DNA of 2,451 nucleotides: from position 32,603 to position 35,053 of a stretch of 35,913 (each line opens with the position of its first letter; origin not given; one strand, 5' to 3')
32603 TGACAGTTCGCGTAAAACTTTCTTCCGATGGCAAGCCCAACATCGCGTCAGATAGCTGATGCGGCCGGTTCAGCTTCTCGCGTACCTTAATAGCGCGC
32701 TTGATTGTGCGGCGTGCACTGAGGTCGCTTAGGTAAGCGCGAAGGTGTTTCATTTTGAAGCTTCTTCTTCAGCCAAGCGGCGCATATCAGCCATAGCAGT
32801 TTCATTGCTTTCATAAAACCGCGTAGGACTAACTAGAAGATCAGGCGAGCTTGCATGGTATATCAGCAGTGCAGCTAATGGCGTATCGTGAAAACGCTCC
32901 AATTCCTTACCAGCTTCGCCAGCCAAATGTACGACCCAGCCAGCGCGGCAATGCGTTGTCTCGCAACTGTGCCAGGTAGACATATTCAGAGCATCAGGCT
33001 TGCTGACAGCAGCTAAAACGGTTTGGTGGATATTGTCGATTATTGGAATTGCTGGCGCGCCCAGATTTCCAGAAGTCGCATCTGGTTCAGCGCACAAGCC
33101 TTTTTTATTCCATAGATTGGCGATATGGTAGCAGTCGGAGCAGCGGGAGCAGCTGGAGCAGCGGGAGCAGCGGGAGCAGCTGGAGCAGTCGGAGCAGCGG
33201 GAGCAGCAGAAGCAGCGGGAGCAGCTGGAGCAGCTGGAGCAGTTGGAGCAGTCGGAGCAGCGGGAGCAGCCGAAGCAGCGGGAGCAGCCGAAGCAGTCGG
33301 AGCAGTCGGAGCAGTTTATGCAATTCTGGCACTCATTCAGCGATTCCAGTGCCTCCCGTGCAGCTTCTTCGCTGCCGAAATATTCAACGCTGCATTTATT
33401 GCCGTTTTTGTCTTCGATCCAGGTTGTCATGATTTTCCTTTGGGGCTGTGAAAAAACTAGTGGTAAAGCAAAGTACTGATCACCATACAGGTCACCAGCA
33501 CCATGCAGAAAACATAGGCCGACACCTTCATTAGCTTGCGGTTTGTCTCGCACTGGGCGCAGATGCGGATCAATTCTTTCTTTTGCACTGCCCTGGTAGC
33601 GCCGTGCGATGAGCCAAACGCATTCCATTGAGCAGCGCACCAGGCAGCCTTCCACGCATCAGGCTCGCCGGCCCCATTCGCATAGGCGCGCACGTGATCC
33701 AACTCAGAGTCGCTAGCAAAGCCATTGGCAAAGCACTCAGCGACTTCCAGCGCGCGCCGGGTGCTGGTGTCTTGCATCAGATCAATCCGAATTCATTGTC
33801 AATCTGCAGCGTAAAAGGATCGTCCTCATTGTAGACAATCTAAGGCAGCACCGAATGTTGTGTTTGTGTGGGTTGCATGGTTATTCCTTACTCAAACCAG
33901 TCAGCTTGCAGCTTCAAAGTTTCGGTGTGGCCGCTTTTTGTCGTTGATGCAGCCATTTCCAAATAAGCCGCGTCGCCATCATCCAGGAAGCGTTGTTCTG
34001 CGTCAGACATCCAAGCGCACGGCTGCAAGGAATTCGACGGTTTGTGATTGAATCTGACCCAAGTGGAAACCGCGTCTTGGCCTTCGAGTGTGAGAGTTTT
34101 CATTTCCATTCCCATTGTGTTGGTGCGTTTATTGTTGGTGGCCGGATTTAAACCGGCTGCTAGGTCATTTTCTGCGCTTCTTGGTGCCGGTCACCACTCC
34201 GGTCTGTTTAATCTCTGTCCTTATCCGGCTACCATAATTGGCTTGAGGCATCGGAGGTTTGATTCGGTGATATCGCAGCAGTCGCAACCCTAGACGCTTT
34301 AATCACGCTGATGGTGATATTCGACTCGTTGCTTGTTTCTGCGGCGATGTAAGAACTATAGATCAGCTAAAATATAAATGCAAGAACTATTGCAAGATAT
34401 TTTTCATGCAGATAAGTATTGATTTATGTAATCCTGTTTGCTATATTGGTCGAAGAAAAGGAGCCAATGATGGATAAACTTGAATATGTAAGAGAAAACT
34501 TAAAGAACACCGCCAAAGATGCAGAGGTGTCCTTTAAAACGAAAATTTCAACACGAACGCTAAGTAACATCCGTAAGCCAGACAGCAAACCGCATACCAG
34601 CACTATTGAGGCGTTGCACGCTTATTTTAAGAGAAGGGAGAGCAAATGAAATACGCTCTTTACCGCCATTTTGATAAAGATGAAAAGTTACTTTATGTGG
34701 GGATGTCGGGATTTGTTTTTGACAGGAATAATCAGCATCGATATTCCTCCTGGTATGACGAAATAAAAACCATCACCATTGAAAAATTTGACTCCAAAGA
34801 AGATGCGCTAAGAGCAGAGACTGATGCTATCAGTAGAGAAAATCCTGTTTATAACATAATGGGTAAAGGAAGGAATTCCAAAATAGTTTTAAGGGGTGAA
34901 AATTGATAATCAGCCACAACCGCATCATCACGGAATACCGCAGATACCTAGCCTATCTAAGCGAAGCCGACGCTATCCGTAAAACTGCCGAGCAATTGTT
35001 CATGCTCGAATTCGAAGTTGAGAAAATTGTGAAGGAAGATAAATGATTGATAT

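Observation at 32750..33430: Early gene with 23 uninterrupted Cys-X-X triplets (24 Cys in 69 residues) fused to a non-repetitive domain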

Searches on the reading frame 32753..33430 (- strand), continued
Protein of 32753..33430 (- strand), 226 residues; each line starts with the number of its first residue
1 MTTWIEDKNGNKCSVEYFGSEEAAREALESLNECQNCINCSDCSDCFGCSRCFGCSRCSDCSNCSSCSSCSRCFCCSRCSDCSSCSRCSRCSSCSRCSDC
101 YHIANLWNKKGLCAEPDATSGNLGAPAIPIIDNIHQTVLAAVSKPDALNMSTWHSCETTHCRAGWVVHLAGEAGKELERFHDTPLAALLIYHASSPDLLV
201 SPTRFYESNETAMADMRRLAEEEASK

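Call 52: find_related_loci(query=A1, collection=genome_contigs, flank=5000)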
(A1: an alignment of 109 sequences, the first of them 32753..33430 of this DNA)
Query A1 (226 aa) in genome_contigs; peptide patterns used: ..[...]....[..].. (x = any residue, [..] = any of these).
104 stretches matched a pattern; 96 encode a relative of the query (tblastn E <= 1e-3); the best 80 are kept; 80 distinct loci.
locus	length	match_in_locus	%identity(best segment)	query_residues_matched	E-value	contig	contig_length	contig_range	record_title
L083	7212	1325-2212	49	1-224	4e-75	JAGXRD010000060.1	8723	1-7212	MAG: Alphaproteobacteria bacterium isolate CROMO_A_67 c_000000423034, whole genome shotgun sequence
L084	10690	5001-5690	55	1-222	5e-73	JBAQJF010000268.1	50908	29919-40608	MAG: Terriglobales bacterium isolate MFD06600_ilm_asm_bin4 k127_303439, whole genome shotgun sequence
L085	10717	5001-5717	50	2-226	9e-70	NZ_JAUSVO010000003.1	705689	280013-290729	Kaistia dalseonensis strain B6-8 Ga0480198_03, whole genome shotgun sequence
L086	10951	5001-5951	43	1-220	4e-67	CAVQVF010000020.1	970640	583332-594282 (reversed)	MAG: uncultured Alphaproteobacteria bacterium isolate MFD10043.bin.2.85 genome assembly, contig: contig_7483, whole geno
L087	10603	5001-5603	58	32-223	8e-66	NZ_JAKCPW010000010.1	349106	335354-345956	Dyadobacter sp. CY261 Scaffold10_1, whole genome shotgun sequence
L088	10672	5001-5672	55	1-221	3e-64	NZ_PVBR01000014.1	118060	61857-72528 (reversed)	Phyllobacterium phragmitis strain 1N-3 ZB100013, whole genome shotgun sequence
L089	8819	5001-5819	46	4-221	4e-63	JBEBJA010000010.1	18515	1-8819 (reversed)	MAG: Hyphomicrobiaceae bacterium isolate SF1_7 NODE_1440_length_18515_cov_6.926640, whole genome shotgun sequence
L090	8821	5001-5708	48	1-221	4e-63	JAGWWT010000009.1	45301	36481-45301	MAG: Patescibacteria group bacterium isolate REEB45 contig-150_838, whole genome shotgun sequence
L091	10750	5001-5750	48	4-225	2e-61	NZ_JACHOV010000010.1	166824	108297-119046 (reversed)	Rhizorhapis suberifaciens strain DSM 7465 Ga0373210_10, whole genome shotgun sequence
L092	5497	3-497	66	60-221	5e-60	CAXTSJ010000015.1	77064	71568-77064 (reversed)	MAG TPA_asm: uncultured Hydrocarboniphaga sp. isolate public_SRR11456921_metawrap_bin.16 genome assembly, contig: public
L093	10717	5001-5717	52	3-225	5e-56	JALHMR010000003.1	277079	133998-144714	MAG: Rhodospirillaceae bacterium isolate Bin_39_2_2 c_000000000239, whole genome shotgun sequence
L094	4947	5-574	56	36-222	6e-55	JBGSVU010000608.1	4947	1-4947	MAG: Pirellulaceae bacterium isolate JTS-AC464 k141_272310, whole genome shotgun sequence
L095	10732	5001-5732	53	2-223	3e-54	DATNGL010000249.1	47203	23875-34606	MAG TPA_asm: Rhodanobacter sp. isolate SMAG_U11320 k141_2396567, whole genome shotgun sequence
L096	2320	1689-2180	49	36-225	2e-53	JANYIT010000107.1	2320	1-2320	MAG: Chamaesiphon sp. GL140_3_metabinner_129_sub GL140_3_k141_893674, whole genome shotgun sequence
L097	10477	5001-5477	43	1-226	4e-52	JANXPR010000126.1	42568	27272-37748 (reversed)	MAG: Acidobacteriaceae bacterium isolate GL140_3_concoct_315 GL140_3_k141_1010884, whole genome shotgun sequence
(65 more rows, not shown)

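Call 65: predict_structure(alignment_id=A3)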
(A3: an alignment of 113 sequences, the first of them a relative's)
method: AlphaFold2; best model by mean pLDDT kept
length: 181 residues; sequences in the alignment: 113
mean_pLDDT: 85.4   pTM: 0.62
mean pLDDT of the five models: 85.4, 84.2, 83.9, 82.8, 82.3
residues with pLDDT >= 90: 113; 70-90: 30; 50-70: 26; < 50: 12
segments of 3 or more residues with pLDDT < 50: 48-57
pLDDT, mean of each block of 10 residues (from residue 1): 91 93 95 83 57 47 62 72 98 97 82 83 97 95 98 96 97 94 76
secondary structure, 60 per line:
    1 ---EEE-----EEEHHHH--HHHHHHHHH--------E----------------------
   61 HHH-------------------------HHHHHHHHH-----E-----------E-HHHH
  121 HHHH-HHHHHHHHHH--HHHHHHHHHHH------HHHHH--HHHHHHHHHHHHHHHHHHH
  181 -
elements in order: E4-6 E12-14 H15-18 H21-29 H89-97 H117-124 H126-135 H138-148 H155-159 H162-180

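Call 71: search_protein_families(library=padloc, proteins=[window:32753-33430:-], max_evalue=0.1)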
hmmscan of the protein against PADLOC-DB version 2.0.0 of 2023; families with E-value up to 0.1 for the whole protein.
window:32753-33430:- (226 aa): 0 families

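Call 84: fold_search(model_id=the predicted structure, library=pdb)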
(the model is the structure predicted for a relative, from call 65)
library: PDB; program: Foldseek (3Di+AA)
matches with E <= 10: 18; with E <= 0.001: 0
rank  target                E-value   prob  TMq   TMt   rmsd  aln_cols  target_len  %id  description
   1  6s7m_H                4.5e+00  0.08  0.14  0.34   6.9        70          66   13  Structure of parasitic PEX14 in complex with a benzo[b]thiophene-7-carboxylic acid. (released 2020-07-15)
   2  3j6b_8                5.1e+00  0.08  0.22  0.22   5.8        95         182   10  Structure of the yeast mitochondrial large ribosomal subunit (released 2014-04-09)
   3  2aut_B                5.7e+00  0.01  0.13  0.11  16.3       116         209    9  Crystal structure of Lys154Asn mutant of mature AphA of S. typhimurium (released 2006-09-05)
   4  9lki_B                6.0e+00  0.01  0.14  0.18  18.4       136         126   11  N-terminal domain (NTD) structure of aciniform spidroin 1(AcSp1) from Latrodectus hesperus (released 2025-10-01)
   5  6s7m_G                7.2e+00  0.05  0.14  0.37   7.1        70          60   13  Structure of parasitic PEX14 in complex with a benzo[b]thiophene-7-carboxylic acid. (released 2020-07-15)
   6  3hug_G                7.6e+00  0.02  0.11  0.24   8.1        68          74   22  Crystal structure of Mycobacterium tuberculosis anti-sigma factor RslA in complex with -35 promoter binding domain of  (released 2010-03-02)
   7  3ma5_A                8.1e+00  0.02  0.10  0.17  12.1        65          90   28  Crystal structure of the tetratricopeptide repeat domain protein Q2S6C5_SALRD from Salinibacter ruber. Northeast Struc (released 2010-04-07)
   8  6s7m_F                8.6e+00  0.04  0.14  0.36   8.2        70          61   13  Structure of parasitic PEX14 in complex with a benzo[b]thiophene-7-carboxylic acid. (released 2020-07-15)
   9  5l87                  8.6e+00  0.04  0.14  0.36   8.2        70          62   13  Targeting the PEX14-PEX5 interaction by small molecules provides novel therapeutic routes to treat trypanosomiases. (released 2017-03-08)
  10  5n8v_A                8.6e+00  0.04  0.14  0.35   8.0        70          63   13  Targeting the PEX14-PEX5 interaction by small molecules provides novel therapeutic routes to treat trypanosomiases. (released 2017-03-15)
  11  5mmc_MODEL_1_A        8.6e+00  0.04  0.15  0.32   7.6        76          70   13  Trypanosoma brucei Pex14 N-terminal domain (released 2017-03-08)
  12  9dtr_O                8.6e+00  0.01  0.11  0.06  14.3       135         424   17  Structure of the yeast post-catalytic P complex spliceosome at 2.3 Angstrom resolution (released 2024-12-25)
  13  3hug_A                9.1e+00  0.02  0.11  0.21   8.2        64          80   23  Crystal structure of Mycobacterium tuberculosis anti-sigma factor RslA in complex with -35 promoter binding domain of  (released 2010-03-02)
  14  2wm9_A                9.1e+00  0.01  0.14  0.08  12.4        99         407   11  Structure of the complex between DOCK9 and Cdc42. (released 2009-09-22)
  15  2ml8_MODEL_1_A        9.1e+00  0.01  0.12  0.12  16.5       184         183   12  NMR structure of Saccharomyces cerevisiae Acyl Carrier Protein. (released 2015-02-25)
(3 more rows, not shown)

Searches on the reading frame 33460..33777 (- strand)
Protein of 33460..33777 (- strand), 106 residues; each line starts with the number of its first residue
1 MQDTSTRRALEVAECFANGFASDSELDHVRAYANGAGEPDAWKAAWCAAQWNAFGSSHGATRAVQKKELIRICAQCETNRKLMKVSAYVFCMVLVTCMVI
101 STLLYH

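Call 5: search_protein_families(library=pfam, proteins=[window:33460-33777:-], max_evalue=1)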
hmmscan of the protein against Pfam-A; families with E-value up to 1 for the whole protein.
window:33460-33777:- (106 aa): 0 families

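Call 6: search_protein_families(library=ncbifam, proteins=[window:33460-33777:-], max_evalue=1)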
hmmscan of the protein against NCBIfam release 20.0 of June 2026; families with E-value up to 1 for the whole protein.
window:33460-33777:- (106 aa): 0 families

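Call 7: search_protein_families(library=phrogs, proteins=[window:33460-33777:-], max_evalue=1)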
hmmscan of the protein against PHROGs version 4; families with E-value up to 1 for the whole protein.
window:33460-33777:- (106 aa): 2 families
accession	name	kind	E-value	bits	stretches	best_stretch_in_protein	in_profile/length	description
phrog_18326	-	unknown function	0.0044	17.6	1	1-66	81-147/203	-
phrog_8332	-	unknown function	0.032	14.8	1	25-66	152-193/248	-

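Call 71: search_protein_families(library=padloc, proteins=[window:33460-33777:-], max_evalue=0.1)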
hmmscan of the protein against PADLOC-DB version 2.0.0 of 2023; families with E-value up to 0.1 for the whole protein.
window:33460-33777:- (106 aa): 0 families

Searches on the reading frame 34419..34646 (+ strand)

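Call 14: search_protein_families(library=phrogs, proteins=[window:34419-34646:+], max_evalue=0.001)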
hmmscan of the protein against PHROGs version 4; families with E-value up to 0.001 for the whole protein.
window:34419-34646:+ (76 aa): 1 family
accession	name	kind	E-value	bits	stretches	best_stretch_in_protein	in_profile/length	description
phrog_9425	-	transcription regulation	0.0004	21.1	1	20-74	8-64/72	transcriptional repressor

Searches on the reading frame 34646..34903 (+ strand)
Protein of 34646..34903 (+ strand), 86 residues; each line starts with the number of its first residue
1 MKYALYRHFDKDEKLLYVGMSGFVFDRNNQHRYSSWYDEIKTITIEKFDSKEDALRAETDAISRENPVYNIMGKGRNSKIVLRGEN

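Call 83: search_protein_families(library=phrogs, proteins=[window:34646-34903:+], max_evalue=0.001)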
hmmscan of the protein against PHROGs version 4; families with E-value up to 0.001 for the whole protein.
window:34646-34903:+ (86 aa): 4 families
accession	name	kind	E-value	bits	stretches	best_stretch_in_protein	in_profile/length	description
phrog_16880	-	DNA, RNA and nucleotide metabolism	6.9e-17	62.9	1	1-77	5-82/162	endonuclease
phrog_3312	-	DNA, RNA and nucleotide metabolism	3.5e-13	50.9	1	3-73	6-77/175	endonuclease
phrog_35456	-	unknown function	0.00037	21.3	1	2-78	6-88/189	-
phrog_314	-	DNA, RNA and nucleotide metabolism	0.00098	19.2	0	1-77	177-268/574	homing endonuclease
